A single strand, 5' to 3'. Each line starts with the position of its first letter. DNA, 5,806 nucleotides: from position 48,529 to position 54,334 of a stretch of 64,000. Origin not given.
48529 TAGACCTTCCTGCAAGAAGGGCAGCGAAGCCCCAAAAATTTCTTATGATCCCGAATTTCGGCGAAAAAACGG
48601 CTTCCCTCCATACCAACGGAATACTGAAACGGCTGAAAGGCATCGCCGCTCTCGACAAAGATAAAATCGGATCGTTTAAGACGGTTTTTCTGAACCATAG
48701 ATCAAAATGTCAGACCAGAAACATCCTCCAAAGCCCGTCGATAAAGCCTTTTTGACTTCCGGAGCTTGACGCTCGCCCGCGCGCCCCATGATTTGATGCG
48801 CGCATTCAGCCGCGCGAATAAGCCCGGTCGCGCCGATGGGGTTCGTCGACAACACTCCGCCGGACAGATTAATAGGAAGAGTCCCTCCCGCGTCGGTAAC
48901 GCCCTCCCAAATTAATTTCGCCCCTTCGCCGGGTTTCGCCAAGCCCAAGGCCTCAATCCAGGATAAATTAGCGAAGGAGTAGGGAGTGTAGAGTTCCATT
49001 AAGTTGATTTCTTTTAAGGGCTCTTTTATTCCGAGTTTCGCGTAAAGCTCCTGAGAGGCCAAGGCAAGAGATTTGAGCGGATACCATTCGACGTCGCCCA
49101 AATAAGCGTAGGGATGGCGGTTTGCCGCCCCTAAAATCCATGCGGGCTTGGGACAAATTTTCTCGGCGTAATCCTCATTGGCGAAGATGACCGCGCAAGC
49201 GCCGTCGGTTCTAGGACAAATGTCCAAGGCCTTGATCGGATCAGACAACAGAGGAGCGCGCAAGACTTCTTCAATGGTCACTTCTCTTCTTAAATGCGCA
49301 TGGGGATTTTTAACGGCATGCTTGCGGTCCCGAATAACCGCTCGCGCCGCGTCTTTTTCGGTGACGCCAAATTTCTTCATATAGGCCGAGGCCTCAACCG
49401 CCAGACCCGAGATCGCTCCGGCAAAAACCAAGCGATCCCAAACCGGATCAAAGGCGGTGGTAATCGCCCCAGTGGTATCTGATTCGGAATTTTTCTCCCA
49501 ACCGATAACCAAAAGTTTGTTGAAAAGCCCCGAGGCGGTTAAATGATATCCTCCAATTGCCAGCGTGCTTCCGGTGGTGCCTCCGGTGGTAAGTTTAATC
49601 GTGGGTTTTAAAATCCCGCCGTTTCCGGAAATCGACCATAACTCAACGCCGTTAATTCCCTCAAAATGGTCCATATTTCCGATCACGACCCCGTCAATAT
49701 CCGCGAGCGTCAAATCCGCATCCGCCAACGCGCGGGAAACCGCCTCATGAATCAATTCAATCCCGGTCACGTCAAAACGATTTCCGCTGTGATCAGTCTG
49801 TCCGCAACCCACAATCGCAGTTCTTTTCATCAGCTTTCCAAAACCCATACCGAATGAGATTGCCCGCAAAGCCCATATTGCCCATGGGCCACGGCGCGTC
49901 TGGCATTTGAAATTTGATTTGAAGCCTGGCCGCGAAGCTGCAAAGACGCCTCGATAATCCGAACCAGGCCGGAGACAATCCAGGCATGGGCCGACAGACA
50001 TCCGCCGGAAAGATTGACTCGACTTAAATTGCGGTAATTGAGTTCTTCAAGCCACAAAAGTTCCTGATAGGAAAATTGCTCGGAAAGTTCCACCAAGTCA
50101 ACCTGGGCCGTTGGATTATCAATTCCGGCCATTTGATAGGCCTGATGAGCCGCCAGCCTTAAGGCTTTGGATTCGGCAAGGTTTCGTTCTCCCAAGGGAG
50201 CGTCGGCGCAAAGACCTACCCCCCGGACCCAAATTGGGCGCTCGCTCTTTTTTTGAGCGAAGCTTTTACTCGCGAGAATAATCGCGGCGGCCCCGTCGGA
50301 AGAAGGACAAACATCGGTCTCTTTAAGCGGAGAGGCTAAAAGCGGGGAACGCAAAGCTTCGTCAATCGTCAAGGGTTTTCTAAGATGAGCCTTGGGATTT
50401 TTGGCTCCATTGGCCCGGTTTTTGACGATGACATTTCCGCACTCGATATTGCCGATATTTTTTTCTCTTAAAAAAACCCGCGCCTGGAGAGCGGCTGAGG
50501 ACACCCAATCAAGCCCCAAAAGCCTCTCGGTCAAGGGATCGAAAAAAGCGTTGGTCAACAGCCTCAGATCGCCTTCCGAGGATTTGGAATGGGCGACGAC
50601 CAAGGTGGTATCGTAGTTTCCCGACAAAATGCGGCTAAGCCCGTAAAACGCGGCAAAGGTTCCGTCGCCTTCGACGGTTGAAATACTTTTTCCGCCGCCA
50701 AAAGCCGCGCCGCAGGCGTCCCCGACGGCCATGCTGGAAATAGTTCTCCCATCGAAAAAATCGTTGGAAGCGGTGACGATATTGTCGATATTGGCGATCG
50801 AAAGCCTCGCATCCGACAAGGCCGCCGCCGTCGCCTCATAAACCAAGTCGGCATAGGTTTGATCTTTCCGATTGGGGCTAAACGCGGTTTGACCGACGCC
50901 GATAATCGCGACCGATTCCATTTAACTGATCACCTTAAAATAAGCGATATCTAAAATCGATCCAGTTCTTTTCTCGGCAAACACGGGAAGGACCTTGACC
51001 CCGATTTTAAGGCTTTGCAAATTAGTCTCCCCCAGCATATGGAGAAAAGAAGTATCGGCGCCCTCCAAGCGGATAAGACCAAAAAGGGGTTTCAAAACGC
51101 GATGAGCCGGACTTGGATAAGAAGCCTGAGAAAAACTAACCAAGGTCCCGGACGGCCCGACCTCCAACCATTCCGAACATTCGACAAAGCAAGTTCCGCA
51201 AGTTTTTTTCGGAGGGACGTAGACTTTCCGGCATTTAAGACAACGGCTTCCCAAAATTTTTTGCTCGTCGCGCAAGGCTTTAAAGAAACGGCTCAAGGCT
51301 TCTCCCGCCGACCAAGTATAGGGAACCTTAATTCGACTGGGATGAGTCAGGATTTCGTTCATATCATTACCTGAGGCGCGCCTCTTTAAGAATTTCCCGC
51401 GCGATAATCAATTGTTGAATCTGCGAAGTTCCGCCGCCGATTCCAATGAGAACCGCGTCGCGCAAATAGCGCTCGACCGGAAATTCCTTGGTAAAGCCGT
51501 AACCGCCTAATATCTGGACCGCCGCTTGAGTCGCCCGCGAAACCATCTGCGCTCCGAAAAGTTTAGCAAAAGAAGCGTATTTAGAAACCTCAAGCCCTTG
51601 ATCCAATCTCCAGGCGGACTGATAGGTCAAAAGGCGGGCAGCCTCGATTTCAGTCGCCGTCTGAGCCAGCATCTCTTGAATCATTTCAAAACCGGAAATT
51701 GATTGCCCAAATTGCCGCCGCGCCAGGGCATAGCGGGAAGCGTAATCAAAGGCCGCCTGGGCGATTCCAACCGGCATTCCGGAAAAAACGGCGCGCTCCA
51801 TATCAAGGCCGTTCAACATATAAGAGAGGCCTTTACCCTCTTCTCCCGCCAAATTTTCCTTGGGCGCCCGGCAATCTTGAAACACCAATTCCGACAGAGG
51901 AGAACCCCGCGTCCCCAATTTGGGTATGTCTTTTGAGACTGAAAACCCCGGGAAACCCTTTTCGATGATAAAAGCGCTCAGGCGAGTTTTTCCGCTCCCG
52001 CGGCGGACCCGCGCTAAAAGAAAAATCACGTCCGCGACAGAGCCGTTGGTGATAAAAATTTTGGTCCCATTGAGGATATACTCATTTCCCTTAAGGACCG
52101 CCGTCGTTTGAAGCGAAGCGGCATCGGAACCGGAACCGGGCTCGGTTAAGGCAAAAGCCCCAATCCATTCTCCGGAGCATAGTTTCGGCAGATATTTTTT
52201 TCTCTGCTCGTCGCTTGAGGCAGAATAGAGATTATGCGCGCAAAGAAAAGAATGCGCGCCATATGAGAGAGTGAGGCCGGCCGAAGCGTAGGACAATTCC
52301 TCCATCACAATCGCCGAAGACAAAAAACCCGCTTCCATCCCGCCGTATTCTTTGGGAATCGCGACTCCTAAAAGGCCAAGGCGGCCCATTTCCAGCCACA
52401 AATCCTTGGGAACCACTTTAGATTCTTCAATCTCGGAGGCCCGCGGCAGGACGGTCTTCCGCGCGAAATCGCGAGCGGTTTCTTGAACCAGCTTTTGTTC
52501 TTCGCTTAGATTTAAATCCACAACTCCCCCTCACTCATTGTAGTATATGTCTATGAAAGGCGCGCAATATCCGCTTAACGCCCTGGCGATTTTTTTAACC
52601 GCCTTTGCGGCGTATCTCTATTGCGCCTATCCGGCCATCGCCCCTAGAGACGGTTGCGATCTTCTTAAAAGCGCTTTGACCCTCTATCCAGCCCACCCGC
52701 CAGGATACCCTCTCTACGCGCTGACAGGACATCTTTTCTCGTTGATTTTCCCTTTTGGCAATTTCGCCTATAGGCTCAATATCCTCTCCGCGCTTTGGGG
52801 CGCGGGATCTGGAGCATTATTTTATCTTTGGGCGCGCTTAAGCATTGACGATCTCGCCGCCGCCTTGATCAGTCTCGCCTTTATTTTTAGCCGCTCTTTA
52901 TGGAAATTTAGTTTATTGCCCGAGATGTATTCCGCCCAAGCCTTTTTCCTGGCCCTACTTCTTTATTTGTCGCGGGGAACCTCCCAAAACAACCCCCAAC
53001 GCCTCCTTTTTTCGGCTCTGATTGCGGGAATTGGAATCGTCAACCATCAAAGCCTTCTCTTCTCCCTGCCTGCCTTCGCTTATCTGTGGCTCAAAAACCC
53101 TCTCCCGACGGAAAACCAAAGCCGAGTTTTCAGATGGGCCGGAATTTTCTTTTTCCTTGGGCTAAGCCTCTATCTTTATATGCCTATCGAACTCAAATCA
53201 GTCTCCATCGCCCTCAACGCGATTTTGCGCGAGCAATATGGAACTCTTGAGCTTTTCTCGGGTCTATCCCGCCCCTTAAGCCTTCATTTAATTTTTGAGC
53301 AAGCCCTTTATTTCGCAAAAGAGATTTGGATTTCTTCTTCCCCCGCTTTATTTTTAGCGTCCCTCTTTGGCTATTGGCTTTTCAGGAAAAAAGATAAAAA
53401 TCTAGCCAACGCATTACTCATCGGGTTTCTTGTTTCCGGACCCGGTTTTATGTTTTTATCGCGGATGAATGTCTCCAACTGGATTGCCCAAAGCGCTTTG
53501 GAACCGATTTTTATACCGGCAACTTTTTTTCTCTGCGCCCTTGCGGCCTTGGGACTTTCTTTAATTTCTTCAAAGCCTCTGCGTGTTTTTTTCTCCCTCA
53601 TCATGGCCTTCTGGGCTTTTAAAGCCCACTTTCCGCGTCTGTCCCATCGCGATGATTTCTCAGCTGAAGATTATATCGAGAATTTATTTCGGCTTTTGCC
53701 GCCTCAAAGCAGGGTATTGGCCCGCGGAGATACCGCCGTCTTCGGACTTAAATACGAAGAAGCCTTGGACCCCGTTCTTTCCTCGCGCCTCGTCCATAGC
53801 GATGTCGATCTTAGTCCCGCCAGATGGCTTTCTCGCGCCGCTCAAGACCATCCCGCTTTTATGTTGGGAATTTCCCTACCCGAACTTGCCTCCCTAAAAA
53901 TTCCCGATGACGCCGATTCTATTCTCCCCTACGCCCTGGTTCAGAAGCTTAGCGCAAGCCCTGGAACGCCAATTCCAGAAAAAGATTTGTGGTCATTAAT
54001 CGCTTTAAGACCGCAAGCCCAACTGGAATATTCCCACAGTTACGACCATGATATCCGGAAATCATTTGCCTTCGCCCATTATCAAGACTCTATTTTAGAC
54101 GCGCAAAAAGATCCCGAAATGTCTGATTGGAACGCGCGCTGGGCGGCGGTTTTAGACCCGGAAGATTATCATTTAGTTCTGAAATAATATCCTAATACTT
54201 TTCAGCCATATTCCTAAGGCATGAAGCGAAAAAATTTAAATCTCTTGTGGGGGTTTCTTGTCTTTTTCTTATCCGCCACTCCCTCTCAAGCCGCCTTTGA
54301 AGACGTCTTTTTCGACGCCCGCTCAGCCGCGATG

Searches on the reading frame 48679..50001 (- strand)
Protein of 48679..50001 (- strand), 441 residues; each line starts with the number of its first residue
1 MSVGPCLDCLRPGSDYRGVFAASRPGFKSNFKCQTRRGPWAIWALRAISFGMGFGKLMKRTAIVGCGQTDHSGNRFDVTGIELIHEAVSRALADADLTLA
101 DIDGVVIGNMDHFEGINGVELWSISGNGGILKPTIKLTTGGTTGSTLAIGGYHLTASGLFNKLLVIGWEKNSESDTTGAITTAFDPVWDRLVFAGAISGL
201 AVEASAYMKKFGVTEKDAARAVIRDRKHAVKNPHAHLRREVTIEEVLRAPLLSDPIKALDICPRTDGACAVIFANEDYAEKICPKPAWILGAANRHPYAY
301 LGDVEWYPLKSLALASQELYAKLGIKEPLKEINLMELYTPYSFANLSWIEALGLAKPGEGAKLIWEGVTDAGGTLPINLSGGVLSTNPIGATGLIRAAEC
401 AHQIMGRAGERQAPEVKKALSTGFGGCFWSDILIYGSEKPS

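Call 47: search_protein_families(library=pfam, proteins=[window:48679-50001:-], max_evalue=0.0001)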
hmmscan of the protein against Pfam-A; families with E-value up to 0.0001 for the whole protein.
window:48679-50001:- (441 aa): 2 families
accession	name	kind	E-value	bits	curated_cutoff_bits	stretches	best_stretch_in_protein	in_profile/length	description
PF22691.2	Thiolase_C_1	-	2.3e-27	95.9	28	1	311-431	19-137/144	Thiolase C-terminal domain-like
PF00108.29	Thiolase_N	-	1.1e-06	28.7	26.4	1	72-277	15-260/260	Thiolase, N-terminal domain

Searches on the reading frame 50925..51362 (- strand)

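Call 46: search_protein_families(library=pfam, proteins=[window:50925-51362:-], max_evalue=0.01)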
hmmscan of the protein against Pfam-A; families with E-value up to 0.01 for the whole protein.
window:50925-51362:- (146 aa): 2 families
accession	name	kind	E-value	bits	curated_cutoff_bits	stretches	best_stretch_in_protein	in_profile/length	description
PF12172.15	zf-ChsH2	-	3.3e-08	33.6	23.2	1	31-60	4-33/37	ChsH2, rubredoxin-like zinc ribbon domain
PF01796.24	OB_ChsH2_C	-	0.003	17.9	27.1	1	65-128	1-64/65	ChsH2, C-terminal OB-fold domain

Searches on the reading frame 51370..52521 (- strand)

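Call 47: search_protein_families(library=pfam, proteins=[window:51370-52521:-], max_evalue=0.0001)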
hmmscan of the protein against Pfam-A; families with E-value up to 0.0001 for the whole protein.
window:51370-52521:- (384 aa): 4 families
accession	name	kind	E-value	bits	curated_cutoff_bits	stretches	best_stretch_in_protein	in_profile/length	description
PF00441.29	Acyl-CoA_dh_1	-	4.7e-42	144.1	22.4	1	229-378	1-150/150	Acyl-CoA dehydrogenase, C-terminal domain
PF02771.21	Acyl-CoA_dh_N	-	2.6e-38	131.3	22.9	1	6-118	1-113/113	Acyl-CoA dehydrogenase, N-terminal domain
PF02770.24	Acyl-CoA_dh_M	-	2.7e-26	92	33.3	1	122-217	1-97/97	Acyl-CoA dehydrogenase, middle domain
PF08028.16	Acyl-CoA_dh_2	-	5e-17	62.9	22.7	1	245-357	2-124/134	Acyl-CoA dehydrogenase, C-terminal domain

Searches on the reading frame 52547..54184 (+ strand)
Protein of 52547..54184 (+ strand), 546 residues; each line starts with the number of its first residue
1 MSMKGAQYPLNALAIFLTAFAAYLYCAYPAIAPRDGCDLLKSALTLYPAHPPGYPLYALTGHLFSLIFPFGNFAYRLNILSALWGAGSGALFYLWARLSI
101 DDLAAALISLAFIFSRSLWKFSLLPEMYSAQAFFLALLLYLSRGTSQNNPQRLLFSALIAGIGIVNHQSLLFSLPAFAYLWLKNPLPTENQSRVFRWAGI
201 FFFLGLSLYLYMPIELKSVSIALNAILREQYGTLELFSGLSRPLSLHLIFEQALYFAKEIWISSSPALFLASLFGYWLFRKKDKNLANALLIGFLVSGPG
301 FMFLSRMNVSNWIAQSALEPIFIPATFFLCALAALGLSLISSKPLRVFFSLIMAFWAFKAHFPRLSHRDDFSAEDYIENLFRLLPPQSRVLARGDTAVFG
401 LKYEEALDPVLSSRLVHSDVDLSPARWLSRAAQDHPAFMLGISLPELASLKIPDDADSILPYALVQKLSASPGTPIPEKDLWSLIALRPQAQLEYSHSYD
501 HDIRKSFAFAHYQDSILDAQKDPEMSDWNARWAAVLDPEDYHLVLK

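Call 47: search_protein_families(library=pfam, proteins=[window:52547-54184:+], max_evalue=0.0001)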
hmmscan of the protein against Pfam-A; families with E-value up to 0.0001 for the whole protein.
window:52547-54184:+ (546 aa): 1 family
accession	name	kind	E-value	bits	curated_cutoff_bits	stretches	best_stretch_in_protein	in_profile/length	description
PF11028.14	TMEM260-like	-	4.4e-21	75.9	24.2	1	39-182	5-171/179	Protein O-mannosyl-transferase TMEM260-like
